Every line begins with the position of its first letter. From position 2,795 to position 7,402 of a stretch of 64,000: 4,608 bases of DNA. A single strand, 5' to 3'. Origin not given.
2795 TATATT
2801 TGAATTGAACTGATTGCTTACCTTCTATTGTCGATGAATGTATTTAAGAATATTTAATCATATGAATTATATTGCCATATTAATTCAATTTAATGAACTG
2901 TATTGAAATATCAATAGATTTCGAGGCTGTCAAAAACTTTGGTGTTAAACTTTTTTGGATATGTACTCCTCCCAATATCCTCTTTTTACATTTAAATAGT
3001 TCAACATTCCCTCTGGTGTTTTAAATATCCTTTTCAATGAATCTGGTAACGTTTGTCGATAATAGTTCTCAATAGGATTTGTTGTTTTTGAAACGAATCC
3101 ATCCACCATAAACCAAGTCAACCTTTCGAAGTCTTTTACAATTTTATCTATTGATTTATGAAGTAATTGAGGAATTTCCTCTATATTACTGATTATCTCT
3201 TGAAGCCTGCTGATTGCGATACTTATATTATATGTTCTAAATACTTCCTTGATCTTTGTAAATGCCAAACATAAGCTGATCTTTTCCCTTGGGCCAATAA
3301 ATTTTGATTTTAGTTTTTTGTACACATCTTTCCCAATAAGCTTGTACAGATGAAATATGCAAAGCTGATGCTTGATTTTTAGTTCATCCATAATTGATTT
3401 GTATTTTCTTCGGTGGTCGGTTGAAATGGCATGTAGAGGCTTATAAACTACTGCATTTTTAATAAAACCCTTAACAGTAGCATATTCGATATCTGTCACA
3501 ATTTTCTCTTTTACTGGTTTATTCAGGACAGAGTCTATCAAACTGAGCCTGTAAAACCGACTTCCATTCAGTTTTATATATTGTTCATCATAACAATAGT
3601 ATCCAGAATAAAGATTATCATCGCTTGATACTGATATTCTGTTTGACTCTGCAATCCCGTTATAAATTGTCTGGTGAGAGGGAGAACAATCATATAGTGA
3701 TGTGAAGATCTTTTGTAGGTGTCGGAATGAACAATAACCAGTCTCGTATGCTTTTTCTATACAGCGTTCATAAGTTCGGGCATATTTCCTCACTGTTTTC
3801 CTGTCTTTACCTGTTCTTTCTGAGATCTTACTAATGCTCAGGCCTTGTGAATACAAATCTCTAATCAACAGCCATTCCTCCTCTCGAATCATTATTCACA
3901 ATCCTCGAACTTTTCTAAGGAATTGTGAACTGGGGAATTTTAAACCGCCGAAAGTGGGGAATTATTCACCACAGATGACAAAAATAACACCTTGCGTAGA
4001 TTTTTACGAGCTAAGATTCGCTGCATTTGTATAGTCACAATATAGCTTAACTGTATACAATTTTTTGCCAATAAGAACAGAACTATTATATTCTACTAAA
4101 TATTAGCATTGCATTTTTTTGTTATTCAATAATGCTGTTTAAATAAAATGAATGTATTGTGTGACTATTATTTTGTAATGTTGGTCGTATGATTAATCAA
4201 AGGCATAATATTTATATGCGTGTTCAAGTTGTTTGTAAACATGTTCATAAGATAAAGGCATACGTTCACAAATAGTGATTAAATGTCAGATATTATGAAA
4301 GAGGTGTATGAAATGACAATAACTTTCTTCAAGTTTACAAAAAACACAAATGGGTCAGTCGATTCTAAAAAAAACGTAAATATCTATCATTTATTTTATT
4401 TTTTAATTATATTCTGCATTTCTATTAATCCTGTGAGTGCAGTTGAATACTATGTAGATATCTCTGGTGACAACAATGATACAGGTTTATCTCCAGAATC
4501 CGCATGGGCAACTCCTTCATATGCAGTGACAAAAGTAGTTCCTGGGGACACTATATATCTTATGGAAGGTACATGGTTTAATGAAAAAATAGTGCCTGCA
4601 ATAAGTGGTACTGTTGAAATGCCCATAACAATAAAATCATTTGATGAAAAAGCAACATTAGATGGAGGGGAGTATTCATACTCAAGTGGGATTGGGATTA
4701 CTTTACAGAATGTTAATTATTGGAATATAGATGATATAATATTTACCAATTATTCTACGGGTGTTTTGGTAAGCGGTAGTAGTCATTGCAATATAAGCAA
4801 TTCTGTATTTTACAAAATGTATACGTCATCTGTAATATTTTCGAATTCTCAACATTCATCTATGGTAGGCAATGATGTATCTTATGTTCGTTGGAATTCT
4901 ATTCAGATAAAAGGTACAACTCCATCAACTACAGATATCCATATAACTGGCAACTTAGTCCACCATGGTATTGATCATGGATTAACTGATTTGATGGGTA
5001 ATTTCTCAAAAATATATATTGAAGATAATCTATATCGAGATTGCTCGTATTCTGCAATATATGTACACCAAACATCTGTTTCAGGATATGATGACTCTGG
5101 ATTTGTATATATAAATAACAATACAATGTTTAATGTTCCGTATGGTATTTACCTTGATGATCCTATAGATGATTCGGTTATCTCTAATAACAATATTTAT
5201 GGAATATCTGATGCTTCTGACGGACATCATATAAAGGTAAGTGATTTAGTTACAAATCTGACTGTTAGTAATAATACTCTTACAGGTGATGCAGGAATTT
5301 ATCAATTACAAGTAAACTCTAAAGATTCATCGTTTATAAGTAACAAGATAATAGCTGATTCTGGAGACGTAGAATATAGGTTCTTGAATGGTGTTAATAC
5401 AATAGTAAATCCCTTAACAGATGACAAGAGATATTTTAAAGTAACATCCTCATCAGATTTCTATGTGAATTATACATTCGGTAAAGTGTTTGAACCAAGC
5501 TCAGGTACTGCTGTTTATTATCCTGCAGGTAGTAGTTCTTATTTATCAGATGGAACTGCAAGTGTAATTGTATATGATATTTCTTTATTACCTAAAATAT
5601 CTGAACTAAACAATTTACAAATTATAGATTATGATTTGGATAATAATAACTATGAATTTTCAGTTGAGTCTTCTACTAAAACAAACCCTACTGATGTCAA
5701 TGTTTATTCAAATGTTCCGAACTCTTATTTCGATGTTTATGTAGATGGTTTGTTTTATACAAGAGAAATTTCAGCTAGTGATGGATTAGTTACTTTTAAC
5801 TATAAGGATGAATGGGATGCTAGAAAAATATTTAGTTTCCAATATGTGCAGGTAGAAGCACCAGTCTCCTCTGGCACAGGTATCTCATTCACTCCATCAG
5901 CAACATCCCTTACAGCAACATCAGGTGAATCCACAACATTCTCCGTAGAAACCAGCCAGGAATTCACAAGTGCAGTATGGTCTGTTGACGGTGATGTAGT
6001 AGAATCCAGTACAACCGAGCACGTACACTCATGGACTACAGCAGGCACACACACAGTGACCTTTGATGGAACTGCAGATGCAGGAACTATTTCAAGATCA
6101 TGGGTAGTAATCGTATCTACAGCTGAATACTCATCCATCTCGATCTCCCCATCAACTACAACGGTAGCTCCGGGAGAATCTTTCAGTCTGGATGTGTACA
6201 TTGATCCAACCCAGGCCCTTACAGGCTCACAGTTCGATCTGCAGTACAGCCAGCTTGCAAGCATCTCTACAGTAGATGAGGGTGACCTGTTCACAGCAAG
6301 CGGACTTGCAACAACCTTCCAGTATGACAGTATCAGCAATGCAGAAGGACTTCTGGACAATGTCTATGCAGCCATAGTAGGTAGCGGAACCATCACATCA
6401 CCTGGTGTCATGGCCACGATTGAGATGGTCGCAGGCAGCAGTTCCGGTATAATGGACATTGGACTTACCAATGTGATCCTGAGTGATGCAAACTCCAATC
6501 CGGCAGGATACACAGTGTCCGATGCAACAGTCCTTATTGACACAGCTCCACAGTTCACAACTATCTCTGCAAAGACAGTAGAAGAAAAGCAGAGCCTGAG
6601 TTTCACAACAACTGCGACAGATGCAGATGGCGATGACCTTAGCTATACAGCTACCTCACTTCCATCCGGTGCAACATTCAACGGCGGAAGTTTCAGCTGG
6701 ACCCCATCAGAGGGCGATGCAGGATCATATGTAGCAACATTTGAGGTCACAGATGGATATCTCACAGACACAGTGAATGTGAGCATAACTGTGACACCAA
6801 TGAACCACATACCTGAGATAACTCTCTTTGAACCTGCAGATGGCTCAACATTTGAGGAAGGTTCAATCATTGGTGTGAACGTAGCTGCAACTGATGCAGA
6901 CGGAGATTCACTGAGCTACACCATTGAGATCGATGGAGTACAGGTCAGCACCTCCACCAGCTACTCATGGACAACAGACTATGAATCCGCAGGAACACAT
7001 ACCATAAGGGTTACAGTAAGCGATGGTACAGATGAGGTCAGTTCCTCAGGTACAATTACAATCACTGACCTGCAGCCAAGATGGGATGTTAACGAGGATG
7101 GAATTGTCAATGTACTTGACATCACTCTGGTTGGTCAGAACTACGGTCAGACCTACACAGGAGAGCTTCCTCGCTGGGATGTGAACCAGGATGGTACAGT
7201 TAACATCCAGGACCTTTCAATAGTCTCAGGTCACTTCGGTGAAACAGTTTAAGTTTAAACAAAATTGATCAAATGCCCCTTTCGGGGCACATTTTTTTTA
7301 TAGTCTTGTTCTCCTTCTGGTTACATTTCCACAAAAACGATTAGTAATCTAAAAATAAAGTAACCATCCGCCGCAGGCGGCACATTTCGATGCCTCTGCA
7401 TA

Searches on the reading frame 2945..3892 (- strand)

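Call 77: search_protein_families(library=pfam, proteins=[window:2945-3892:-], max_evalue=0.0001)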
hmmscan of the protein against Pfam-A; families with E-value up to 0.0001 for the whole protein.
window:2945-3892:- (315 aa): 1 family
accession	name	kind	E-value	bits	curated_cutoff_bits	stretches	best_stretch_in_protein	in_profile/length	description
PF13384.12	HTH_23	-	8.7e-05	22.7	24.6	0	3-42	3-42/50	Homeodomain-like domain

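Call 83: search_protein_families(library=ncbifam, proteins=[window:2945-3892:-], max_evalue=0.001)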
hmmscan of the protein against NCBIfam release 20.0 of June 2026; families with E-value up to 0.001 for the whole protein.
window:2945-3892:- (315 aa): 3 families
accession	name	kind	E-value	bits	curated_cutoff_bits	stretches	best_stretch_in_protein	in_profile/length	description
NF033546.1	transpos_IS21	equivalog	9.5e-05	22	160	1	10-41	1-32/294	IS21 family transposase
NF033587.1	transpos_IS6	equivalog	0.0001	22.1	125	1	48-176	17-148/202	IS6 family transposase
NF033543.2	transpos_IS256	equivalog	0.00094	18.3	150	0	172-280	208-309/338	IS256 family transposase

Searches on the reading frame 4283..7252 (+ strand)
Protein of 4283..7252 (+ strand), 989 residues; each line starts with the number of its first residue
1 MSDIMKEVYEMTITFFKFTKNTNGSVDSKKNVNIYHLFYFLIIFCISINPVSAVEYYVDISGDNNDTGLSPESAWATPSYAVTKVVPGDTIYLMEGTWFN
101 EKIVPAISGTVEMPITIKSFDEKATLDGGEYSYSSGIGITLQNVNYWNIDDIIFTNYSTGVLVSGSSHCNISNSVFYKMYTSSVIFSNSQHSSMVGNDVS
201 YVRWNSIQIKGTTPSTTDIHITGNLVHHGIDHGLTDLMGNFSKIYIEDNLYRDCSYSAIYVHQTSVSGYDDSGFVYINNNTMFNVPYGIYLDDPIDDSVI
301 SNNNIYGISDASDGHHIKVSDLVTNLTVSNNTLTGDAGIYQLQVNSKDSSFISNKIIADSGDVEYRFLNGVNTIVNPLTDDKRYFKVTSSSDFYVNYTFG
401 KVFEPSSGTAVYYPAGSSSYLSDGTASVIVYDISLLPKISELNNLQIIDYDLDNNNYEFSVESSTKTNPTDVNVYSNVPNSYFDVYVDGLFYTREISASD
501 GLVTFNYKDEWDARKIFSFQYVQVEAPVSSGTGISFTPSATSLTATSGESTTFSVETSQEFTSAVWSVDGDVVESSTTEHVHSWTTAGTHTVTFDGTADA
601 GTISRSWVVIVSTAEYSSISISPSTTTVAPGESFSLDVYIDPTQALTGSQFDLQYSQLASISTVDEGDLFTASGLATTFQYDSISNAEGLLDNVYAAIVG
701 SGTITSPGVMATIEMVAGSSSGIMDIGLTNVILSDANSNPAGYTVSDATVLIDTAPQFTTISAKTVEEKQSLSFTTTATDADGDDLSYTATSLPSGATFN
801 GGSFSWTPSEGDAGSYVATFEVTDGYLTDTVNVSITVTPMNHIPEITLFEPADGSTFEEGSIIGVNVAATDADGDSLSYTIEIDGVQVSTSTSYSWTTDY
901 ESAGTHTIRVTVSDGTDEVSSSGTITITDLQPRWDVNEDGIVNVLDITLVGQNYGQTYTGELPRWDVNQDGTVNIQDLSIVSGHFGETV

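Call 24: search_protein_families(library=pfam, proteins=[window:4283-7252:+], max_evalue=0.01)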
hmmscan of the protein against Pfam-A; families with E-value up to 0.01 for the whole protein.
window:4283-7252:+ (989 aa): 10 families
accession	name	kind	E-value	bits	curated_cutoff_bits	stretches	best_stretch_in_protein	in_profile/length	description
PF17963.7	Big_9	-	2.9e-12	47.7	23.6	2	755-836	3-89/89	Bacterial Ig domain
PF05345.18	He_PIG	-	6.1e-11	43.1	24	1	756-838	2-96/96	Putative Ig domain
PF17957.7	Big_7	-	3.5e-09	37.6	24.1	1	844-910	1-70/70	Bacterial Ig domain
PF13229.12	Beta_helix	-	6.7e-09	36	25.9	2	134-265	21-148/158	Right handed beta helix region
PF00404.24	Dockerin_1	-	2.5e-08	34.4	22.9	1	935-982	3-53/57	Dockerin type I domain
PF05048.19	NosD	-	5.9e-06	26.3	23.6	1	184-365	19-178/212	Periplasmic copper-binding protein (NosD)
PF17892.7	Cadherin_5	-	6.6e-06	26.3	26.5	1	754-838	3-98/98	Cadherin-like domain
PF00801.26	PKD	-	2.4e-05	24.7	23.5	1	865-925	19-78/80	PKD domain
PF18911.6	PKD_4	-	8.3e-05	23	27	1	857-928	14-84/85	PKD domain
PF06832.18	BiPBP_C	-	0.00087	19.6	26.8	0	552-594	36-78/90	Penicillin-Binding Protein C-terminus Family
